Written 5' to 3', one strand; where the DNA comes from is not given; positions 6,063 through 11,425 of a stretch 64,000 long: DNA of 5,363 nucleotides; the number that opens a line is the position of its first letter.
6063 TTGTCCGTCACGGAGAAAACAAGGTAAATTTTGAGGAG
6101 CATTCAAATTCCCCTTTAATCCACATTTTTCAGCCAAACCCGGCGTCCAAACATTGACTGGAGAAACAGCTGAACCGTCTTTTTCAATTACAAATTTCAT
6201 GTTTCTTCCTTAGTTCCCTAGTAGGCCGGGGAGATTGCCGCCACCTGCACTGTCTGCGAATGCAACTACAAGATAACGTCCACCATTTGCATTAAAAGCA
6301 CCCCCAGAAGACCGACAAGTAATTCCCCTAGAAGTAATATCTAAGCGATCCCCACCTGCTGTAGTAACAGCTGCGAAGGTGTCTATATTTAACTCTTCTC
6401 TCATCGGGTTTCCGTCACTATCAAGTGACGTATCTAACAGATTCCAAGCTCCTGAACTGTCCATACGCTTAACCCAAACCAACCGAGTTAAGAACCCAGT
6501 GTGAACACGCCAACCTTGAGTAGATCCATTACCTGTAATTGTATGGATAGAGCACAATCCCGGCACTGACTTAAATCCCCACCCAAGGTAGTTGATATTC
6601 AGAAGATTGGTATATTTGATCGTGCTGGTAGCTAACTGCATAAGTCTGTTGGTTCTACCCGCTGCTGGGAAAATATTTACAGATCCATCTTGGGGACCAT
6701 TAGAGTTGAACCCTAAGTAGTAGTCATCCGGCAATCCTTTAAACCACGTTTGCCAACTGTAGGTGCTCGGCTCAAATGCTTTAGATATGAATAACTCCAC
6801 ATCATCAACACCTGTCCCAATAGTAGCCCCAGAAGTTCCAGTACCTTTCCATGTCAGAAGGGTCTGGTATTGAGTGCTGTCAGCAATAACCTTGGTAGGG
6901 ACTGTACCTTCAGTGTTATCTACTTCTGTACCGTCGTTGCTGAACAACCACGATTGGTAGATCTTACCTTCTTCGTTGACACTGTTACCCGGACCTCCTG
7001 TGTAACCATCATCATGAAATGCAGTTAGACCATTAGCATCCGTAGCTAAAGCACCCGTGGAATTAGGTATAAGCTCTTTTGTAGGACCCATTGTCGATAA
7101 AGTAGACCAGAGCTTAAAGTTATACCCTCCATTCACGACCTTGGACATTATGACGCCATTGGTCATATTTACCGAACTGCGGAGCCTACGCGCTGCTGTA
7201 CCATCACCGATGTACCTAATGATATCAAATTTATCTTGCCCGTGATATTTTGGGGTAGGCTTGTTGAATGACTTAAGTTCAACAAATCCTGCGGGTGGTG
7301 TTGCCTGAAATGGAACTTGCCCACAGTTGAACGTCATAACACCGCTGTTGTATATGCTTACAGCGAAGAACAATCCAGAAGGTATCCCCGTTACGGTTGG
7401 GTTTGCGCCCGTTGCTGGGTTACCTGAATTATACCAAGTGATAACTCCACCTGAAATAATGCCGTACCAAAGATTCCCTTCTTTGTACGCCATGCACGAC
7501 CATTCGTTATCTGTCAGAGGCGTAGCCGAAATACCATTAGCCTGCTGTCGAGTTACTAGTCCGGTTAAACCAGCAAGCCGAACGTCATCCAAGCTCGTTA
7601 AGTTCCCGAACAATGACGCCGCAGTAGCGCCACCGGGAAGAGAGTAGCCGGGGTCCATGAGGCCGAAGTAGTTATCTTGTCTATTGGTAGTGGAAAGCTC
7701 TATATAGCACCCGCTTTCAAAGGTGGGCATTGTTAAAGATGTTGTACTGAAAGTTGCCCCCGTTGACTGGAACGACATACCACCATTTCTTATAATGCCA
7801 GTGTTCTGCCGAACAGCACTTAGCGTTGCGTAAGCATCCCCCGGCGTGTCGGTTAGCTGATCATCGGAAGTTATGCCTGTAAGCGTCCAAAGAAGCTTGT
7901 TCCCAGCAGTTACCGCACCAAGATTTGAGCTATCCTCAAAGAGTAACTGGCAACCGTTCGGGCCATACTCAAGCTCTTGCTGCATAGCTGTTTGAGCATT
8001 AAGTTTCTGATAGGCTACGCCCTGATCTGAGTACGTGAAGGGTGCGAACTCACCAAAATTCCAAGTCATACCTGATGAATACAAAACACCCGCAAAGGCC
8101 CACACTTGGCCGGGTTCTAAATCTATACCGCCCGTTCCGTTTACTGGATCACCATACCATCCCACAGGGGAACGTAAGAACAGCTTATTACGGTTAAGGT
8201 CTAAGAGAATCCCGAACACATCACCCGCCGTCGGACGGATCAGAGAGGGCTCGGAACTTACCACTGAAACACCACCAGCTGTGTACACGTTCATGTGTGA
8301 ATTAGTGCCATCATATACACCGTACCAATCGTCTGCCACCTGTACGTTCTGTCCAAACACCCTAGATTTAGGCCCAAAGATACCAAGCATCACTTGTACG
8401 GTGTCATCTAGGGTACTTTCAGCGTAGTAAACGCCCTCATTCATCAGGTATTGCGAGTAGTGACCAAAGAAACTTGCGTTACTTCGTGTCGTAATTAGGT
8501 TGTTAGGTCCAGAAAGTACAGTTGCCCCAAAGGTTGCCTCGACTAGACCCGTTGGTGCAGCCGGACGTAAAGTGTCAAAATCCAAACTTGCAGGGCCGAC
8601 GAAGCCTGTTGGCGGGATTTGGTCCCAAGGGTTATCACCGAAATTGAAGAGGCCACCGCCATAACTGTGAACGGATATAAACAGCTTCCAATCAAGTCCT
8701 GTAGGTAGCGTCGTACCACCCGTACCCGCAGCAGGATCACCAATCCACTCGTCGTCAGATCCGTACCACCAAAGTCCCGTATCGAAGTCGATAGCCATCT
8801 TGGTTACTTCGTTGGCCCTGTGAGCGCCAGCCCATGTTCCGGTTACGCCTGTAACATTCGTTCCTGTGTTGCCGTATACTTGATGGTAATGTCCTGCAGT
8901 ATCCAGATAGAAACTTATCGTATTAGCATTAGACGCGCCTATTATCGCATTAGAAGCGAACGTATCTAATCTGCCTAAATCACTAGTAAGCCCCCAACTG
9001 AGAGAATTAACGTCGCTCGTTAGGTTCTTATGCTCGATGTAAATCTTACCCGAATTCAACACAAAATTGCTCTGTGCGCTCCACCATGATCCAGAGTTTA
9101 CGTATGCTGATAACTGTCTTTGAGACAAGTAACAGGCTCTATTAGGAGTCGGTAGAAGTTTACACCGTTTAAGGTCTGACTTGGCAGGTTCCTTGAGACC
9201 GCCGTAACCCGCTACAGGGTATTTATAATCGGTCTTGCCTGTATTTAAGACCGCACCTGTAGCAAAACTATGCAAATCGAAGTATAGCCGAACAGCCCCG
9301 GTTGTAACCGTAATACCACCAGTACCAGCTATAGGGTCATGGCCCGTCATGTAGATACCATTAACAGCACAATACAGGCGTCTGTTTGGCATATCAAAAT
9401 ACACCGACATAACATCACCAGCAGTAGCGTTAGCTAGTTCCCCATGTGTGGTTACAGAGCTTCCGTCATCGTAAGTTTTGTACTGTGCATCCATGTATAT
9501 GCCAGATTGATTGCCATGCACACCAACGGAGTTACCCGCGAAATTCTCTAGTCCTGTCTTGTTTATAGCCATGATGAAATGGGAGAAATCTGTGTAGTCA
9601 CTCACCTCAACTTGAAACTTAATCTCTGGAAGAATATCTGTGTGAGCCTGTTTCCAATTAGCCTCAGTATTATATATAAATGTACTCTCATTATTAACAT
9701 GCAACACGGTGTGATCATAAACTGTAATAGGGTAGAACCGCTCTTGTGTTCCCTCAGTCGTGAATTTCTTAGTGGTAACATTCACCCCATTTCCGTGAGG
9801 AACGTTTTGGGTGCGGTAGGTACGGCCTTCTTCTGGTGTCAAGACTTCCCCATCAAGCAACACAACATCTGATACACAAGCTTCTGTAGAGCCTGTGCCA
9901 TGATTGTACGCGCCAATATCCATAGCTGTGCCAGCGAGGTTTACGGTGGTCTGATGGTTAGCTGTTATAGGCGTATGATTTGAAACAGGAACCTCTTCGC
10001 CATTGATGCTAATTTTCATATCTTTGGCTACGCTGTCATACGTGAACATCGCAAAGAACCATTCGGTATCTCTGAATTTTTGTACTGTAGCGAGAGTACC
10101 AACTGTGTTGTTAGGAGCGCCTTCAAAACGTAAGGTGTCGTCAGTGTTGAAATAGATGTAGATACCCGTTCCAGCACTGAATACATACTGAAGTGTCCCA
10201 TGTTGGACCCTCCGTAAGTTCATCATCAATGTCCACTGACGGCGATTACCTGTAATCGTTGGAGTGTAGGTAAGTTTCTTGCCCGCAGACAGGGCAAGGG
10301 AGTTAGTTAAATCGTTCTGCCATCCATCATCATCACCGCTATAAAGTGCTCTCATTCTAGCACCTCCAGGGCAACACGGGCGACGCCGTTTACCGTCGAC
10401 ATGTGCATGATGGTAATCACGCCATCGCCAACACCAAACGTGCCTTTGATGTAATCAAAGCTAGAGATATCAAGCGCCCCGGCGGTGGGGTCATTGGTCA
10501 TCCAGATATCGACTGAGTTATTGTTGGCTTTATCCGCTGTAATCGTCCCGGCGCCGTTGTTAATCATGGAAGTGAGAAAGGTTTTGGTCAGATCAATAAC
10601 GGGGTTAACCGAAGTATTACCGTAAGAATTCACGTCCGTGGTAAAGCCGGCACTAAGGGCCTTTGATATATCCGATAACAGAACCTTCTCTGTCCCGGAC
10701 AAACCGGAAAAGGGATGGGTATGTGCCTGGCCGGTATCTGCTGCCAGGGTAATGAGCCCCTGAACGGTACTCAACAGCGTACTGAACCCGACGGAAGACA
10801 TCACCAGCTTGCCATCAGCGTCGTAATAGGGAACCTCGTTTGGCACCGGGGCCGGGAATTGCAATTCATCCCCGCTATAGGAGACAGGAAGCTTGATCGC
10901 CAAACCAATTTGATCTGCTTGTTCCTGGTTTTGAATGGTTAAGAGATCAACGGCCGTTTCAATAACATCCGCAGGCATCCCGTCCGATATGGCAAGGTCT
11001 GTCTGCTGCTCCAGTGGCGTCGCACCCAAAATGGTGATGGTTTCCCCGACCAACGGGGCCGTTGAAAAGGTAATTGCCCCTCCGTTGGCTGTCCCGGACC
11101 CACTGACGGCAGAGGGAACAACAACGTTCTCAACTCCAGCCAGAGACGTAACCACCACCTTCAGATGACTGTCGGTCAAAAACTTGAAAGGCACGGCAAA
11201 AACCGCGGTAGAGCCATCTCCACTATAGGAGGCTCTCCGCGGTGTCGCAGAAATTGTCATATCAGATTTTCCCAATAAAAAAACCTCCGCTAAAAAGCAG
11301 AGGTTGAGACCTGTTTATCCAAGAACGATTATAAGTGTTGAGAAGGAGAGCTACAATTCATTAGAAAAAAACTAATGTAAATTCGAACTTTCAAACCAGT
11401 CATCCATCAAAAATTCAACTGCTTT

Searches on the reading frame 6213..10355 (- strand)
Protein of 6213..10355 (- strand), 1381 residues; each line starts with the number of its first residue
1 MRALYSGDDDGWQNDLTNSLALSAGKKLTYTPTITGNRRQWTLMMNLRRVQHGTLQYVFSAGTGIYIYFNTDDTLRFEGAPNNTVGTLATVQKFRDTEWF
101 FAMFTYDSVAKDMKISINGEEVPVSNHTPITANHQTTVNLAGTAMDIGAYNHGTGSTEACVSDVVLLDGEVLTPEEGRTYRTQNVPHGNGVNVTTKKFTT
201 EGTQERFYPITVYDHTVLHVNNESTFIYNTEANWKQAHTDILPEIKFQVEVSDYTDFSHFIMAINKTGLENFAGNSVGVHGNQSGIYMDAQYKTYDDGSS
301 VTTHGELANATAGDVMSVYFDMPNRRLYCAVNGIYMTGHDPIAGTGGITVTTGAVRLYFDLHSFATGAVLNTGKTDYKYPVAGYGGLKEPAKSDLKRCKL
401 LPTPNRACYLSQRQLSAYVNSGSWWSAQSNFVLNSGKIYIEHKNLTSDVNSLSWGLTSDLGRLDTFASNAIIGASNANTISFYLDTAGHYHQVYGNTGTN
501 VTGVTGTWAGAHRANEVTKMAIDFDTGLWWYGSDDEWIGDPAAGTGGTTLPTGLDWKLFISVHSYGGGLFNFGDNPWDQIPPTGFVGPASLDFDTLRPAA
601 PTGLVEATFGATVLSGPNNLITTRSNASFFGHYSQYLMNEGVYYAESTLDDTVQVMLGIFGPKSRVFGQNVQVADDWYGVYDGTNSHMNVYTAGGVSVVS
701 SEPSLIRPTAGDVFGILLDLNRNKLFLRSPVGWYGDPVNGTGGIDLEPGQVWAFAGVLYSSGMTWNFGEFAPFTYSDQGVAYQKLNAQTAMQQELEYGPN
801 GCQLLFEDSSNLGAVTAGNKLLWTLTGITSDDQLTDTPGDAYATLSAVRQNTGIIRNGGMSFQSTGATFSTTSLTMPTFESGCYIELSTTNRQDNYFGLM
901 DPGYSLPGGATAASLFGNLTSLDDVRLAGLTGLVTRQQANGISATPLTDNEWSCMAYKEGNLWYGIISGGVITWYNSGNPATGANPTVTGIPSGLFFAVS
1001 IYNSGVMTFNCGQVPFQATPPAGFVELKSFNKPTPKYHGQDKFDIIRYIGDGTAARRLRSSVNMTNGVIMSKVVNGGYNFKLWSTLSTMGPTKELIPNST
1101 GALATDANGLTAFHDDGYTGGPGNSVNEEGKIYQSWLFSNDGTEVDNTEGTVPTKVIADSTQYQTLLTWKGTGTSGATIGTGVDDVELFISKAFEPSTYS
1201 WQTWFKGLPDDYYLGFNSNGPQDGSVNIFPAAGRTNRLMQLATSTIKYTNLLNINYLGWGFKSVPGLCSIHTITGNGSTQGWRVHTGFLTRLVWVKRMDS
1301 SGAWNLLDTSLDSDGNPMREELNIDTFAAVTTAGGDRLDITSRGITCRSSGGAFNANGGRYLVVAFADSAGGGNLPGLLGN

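Call 71: search_protein_families(library=pfam, proteins=[window:6213-10355:-], max_evalue=0.0001)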
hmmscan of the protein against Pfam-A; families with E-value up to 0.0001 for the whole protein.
window:6213-10355:- (1381 aa): 1 family
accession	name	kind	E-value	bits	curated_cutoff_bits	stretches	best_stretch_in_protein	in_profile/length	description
PF24299.1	DUF7483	-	7.3e-43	147.4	27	1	1041-1369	4-329/330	Domain of unknown function (DUF7483)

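Call 86: search_protein_families(library=phrogs, proteins=[window:6213-10355:-], max_evalue=0.00001)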
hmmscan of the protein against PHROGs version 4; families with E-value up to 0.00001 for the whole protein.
window:6213-10355:- (1381 aa): 3 families
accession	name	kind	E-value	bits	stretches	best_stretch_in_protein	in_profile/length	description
phrog_19943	-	head and packaging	2e-45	155.9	1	797-1369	643-1219/1227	virion structural protein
phrog_24898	-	tail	1.2e-31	111.1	1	1040-1369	35-360/371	tail fiber protein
phrog_27411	-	unknown function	4.2e-13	50.2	1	26-183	5-178/439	-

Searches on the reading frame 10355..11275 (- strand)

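Call 86: search_protein_families(library=phrogs, proteins=[window:10355-11275:-], max_evalue=0.00001)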
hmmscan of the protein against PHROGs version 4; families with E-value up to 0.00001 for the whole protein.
window:10355-11275:- (307 aa): 11 families
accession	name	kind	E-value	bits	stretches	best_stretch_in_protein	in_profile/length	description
phrog_1640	-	tail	8e-24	85.7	1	6-130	1-128/765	tail protein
phrog_13893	-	tail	1e-16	61.4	1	6-128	1-126/648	tail protein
phrog_30017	-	unknown function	4e-14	52.5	1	6-132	1-129/1025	-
phrog_6518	-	tail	4.8e-14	52.4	1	15-130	7-122/793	tail fiber protein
phrog_38237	-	unknown function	6.9e-10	38.8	1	6-130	1-128/697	-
phrog_32960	-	unknown function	7.7e-10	38.7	1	6-132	1-130/762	-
phrog_8649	-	unknown function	2e-09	37.6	1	6-130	1-128/743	-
phrog_28871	-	unknown function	8.7e-09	34.7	1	15-132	10-123/946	-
phrog_36601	-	tail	2.3e-08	33.7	1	2-130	11-142/1084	tail fiber protein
phrog_5510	-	tail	6.2e-08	32.5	1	6-128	1-127/789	tail fiber protein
phrog_17220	-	unknown function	6.3e-08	32.3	1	6-130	1-128/868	-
